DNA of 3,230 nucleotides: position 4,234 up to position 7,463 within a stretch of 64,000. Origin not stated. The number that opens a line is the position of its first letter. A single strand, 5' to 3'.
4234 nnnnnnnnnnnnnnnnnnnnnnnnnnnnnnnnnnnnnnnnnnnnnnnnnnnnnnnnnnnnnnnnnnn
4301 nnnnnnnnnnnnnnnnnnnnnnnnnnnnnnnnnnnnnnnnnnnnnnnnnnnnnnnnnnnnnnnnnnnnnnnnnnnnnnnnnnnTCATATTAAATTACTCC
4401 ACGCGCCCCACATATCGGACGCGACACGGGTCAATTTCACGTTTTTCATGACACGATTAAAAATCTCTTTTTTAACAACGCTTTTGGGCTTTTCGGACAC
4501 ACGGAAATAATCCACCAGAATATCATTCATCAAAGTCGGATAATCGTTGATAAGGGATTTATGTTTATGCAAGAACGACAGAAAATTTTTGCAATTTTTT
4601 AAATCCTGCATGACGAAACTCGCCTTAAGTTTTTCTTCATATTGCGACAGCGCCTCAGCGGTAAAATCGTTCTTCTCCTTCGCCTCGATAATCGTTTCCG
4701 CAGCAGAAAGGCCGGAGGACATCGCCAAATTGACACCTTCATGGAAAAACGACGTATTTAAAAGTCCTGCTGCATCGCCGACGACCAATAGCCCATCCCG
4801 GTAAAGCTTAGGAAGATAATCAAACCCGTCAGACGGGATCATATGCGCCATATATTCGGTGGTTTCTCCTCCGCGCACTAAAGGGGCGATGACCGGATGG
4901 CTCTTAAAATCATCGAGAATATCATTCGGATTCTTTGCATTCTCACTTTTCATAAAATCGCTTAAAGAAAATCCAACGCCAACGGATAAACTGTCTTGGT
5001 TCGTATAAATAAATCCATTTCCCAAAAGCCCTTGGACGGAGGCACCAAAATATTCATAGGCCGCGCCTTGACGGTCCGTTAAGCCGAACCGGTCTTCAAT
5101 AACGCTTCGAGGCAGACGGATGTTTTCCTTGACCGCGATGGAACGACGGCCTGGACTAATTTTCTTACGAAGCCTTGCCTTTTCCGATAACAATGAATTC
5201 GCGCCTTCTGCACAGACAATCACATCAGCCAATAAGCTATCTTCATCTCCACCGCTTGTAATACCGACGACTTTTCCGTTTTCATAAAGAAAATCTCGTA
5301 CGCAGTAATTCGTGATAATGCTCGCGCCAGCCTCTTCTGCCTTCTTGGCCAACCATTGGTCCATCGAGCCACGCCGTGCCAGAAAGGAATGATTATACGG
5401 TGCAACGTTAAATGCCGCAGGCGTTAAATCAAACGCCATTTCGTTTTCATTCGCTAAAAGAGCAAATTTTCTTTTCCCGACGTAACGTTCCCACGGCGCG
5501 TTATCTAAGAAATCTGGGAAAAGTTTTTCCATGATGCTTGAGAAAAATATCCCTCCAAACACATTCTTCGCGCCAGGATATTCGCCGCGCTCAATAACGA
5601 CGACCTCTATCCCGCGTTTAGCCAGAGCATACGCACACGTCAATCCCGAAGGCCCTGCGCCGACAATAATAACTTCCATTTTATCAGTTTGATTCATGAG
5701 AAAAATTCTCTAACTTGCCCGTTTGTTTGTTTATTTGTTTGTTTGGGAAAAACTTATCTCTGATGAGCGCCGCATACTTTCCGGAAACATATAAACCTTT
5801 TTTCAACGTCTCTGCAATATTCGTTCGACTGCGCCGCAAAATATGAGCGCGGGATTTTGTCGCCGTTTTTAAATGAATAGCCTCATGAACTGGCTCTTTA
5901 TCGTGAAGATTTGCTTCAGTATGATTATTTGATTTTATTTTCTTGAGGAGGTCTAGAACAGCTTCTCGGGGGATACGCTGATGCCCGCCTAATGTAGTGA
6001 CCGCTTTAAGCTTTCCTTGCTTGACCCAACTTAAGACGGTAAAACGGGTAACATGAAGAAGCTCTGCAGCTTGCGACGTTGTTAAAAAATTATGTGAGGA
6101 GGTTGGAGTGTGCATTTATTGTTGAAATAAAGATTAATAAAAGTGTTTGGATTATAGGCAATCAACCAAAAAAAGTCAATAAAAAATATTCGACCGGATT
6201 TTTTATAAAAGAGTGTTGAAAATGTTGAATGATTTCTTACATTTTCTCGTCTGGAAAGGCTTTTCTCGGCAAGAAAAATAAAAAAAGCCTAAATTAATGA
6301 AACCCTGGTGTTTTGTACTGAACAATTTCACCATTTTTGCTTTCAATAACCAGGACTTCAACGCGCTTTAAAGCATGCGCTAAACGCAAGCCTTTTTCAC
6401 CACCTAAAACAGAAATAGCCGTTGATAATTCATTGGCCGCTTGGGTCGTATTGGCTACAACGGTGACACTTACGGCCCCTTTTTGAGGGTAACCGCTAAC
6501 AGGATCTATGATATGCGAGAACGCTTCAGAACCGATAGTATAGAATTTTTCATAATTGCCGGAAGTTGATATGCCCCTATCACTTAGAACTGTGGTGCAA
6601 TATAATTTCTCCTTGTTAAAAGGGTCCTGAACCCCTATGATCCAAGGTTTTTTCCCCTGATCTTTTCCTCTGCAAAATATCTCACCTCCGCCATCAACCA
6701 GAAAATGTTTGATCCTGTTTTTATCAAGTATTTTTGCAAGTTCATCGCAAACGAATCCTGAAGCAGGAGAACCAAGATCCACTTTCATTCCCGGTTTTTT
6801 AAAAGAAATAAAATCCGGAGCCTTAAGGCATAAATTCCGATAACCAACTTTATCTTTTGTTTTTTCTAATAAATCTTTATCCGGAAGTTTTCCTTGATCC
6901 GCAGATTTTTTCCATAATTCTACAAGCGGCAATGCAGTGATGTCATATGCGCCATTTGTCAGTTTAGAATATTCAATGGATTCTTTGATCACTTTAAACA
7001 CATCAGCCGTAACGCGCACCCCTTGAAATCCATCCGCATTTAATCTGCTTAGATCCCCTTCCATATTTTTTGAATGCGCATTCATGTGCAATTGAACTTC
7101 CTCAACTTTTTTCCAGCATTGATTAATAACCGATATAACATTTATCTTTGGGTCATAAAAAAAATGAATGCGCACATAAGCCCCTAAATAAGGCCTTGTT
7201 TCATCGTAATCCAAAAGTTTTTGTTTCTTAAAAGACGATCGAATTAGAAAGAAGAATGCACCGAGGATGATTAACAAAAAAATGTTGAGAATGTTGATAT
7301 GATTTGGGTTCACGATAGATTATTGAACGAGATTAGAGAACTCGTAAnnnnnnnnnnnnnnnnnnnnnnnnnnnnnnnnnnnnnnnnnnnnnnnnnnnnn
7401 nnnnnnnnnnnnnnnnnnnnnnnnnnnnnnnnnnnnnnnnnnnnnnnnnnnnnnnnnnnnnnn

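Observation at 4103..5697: FixC-FixX (ETF:quinone oxidoreductase pair) embedded in the same operon as the MamI-like and MamE-like genes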

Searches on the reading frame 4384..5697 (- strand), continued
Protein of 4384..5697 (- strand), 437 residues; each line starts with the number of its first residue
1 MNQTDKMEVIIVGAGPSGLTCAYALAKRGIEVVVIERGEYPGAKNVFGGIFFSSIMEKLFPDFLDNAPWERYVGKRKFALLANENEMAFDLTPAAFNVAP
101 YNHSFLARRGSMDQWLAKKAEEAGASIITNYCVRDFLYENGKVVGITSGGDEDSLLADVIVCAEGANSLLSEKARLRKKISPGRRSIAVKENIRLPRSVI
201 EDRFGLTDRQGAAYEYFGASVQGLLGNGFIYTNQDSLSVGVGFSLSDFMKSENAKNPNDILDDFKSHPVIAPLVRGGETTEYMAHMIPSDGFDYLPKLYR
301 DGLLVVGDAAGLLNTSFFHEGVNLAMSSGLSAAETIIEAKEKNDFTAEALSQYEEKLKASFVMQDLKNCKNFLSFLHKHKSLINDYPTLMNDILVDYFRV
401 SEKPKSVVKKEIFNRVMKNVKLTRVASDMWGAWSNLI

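Call 56: find_encoding_contigs(protein=P0023, flank=6000, max_places=1)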
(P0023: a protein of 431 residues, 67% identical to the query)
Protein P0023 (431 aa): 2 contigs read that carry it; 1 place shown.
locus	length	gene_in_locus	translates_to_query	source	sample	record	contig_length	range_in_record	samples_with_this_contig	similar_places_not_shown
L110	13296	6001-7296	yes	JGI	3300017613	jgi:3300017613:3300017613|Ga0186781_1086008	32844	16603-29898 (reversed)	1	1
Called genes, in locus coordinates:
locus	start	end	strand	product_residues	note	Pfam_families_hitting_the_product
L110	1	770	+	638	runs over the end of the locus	PF01926:MMR_HSR1, PF02421:FeoB_N, PF07670:Gate, PF07664:FeoB_C (weak), PF07670:Gate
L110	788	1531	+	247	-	PF02742:Fe_dep_repr_C, PF04023:FeoA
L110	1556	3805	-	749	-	-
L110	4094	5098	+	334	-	PF02424:ApbE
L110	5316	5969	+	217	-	PF00376:MerR (weak), PF12728:HTH_17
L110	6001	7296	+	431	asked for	PF00890:FAD_binding_2, PF01266:DAO, PF01494:FAD_binding_3, PF01946:Thi4, PF03486:HI0933_like (weak), PF07992:Pyr_redox_2, PF13450:NAD_binding_8, PF26311:ETF-QO_FixC_C, +4 more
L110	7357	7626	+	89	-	PF12838:Fer4_7 (faint), PF13187:Fer4_9 (weak), PF13237:Fer4_10 (weak)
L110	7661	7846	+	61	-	PF26391:MamI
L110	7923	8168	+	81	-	-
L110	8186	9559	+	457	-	PF00089:Trypsin, PF13365:Trypsin_2, PF00595:PDZ (weak), PF13180:PDZ_2, PF17820:PDZ_6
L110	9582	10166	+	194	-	PF12812:PDZ_1, PF13180:PDZ_2 (faint)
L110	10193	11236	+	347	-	PF02579:Nitro_FeMo-Co (weak), PF18509:MCR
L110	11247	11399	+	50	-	-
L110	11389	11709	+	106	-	-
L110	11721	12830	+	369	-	PF12812:PDZ_1 (weak), PF13180:PDZ_2 (faint), PF17820:PDZ_6 (faint), PF18509:MCR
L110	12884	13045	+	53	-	-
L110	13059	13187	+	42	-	-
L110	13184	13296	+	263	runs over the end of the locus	PF01578:Cytochrom_C_asm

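Call 57: find_encoding_contigs(protein=P0025, flank=6000, max_places=1)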
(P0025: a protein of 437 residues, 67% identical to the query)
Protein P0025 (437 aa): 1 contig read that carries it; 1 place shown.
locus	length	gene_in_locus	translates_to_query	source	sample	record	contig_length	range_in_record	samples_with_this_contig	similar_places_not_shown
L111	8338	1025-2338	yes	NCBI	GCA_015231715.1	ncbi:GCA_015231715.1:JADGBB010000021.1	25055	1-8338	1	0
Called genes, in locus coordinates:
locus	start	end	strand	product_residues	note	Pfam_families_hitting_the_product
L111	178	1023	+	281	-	PF12728:HTH_17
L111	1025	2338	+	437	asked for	PF00890:FAD_binding_2, PF01266:DAO, PF01494:FAD_binding_3, PF01946:Thi4, PF03486:HI0933_like, PF12831:FAD_oxidored, PF13450:NAD_binding_8, PF26311:ETF-QO_FixC_C, +3 more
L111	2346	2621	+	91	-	PF05187:Fer4_ETF_QO, PF13237:Fer4_10 (weak), PF12838:Fer4_7 (weak), PF13187:Fer4_9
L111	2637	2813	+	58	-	PF26391:MamI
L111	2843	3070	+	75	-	-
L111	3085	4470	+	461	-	PF00089:Trypsin, PF13365:Trypsin_2, PF00595:PDZ (faint), PF13180:PDZ_2, PF17820:PDZ_6 (faint)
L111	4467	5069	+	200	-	-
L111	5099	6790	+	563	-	PF02579:Nitro_FeMo-Co (faint), PF27047:zf-C2H2_Trps1_3rd (faint), PF07191:Zn_ribbon_6 (faint), PF12773:DZR (faint), PF07282:Cas12f1-like_TNB (faint)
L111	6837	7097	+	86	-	-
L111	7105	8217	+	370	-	PF12812:PDZ_1 (weak), PF13180:PDZ_2 (faint), PF17820:PDZ_6 (faint), PF18509:MCR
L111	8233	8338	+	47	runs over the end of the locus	-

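Call 58: find_encoding_contigs(protein=P0028, flank=6000, max_places=1)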
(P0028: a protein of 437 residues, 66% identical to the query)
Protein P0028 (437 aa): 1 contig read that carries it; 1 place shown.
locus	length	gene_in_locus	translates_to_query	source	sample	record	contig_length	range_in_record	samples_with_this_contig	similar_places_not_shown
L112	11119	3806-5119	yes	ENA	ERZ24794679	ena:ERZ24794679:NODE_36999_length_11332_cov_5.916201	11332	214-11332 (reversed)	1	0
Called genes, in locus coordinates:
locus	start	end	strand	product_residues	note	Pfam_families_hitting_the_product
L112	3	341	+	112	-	?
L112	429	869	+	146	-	PF01475:FUR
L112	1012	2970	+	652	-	PF01926:MMR_HSR1, PF02421:FeoB_N, PF17910:FeoB_Cyto (weak), PF07670:Gate, PF07664:FeoB_C, PF07670:Gate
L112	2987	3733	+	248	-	PF02742:Fe_dep_repr_C, PF04023:FeoA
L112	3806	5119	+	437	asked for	PF00890:FAD_binding_2, PF01266:DAO, PF01494:FAD_binding_3, PF01946:Thi4, PF03486:HI0933_like, PF07992:Pyr_redox_2 (weak), PF13450:NAD_binding_8, PF26311:ETF-QO_FixC_C, +4 more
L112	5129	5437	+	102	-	-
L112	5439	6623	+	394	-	PF01545:Cation_efflux, PF16916:ZT_dimer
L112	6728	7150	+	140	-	PF02082:Rrf2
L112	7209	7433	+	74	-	PF09834:DUF2061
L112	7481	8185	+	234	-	PF01507:PAPS_reduct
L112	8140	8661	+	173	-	PF13241:NAD_binding_7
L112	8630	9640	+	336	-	PF05201:GlutR_N, PF01488:Shikimate_DH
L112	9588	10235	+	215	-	PF01379:Porphobil_deam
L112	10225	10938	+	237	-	PF00590:TP_methylase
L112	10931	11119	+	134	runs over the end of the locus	?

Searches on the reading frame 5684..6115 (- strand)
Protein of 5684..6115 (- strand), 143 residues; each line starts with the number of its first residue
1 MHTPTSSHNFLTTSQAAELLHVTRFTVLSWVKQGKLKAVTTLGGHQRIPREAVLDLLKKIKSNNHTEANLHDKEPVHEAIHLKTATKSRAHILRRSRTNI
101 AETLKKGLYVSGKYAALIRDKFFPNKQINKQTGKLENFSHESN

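Call 3: search_protein_families(library=pfam, proteins=[window:5684-6115:-], max_evalue=0.01)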
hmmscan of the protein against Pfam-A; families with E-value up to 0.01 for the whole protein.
window:5684-6115:- (143 aa): 4 families
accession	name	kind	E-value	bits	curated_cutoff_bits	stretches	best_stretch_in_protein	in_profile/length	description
PF12728.13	HTH_17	-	8.3e-12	45.6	27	1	10-59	1-49/51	Helix-turn-helix domain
PF00376.29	MerR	-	0.00051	20.2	28.2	1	12-45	1-35/38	MerR family regulatory protein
PF13338.12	AbiEi_4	-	0.0006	20.3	25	0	7-36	10-38/49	Transcriptional regulator, AbiEi antitoxin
PF13411.12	MerR_1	-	0.009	16.5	21.6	0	12-61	2-50/69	MerR HTH family regulatory protein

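Call 4: search_protein_families(library=ncbifam, proteins=[window:5684-6115:-], max_evalue=0.01)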
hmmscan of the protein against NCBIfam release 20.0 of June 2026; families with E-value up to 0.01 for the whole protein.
window:5684-6115:- (143 aa): 4 families
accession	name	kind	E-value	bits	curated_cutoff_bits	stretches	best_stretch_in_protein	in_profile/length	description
TIGR01764.1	excise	domain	3.2e-13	49.8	28.8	1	10-58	1-48/49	excisionase family DNA-binding protein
NF033787.1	HTH_BldC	subfamily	6.3e-11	41.9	77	1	10-57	2-49/49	BldC family transcriptional regulator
NF033518.0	transpos_IS607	equivalog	9.9e-06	25.2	110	1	15-65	2-52/187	IS607 family transposase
NF040990.2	MamR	equivalog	0.00022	21.5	100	1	8-48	41-80/91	magnetosome protein MamR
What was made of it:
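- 5684..6115 (-): HTH_17 / excisionase-MerR-like DNA-binding protein (143 aa), first gene of the block. Pfam HTH_17 at 8e-12; NCBIfam 'excise' at 3e-13; a weak MamR hit at 2e-4, below cut-off (calls 3, 4).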

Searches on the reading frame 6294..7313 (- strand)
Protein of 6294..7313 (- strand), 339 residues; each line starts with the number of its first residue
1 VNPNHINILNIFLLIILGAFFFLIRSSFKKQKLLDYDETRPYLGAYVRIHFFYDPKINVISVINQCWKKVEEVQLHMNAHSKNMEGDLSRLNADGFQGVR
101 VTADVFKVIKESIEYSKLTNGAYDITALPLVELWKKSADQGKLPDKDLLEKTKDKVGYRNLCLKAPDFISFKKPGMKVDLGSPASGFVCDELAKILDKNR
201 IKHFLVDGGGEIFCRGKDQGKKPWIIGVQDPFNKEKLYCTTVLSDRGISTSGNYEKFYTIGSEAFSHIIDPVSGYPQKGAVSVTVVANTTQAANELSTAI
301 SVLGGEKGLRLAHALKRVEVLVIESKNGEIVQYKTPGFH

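Call 3: search_protein_families(library=pfam, proteins=[window:6294-7313:-], max_evalue=0.01)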
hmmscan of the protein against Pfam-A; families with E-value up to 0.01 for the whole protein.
window:6294-7313:- (339 aa): 1 family
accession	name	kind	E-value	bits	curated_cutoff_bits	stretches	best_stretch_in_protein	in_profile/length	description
PF02424.20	ApbE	-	3.5e-67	227.2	25.6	1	44-321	2-265/266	ApbE family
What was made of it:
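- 6294..7313 (-): ApbE FAD:protein FMN transferase immediately upstream; an associated neighbour, not part of the conserved block. Pfam ApbE at 3.5e-67 (call 3).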

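Call 4: search_protein_families(library=ncbifam, proteins=[window:6294-7313:-], max_evalue=0.01)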
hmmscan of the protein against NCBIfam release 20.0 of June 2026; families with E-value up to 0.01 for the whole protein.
window:6294-7313:- (339 aa): 1 family
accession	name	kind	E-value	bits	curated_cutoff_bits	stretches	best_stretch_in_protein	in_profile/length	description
NF007774.0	PRK10461.1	equivalog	3.2e-39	134.8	498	1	86-338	83-342/351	FAD:protein FMN transferase ApbE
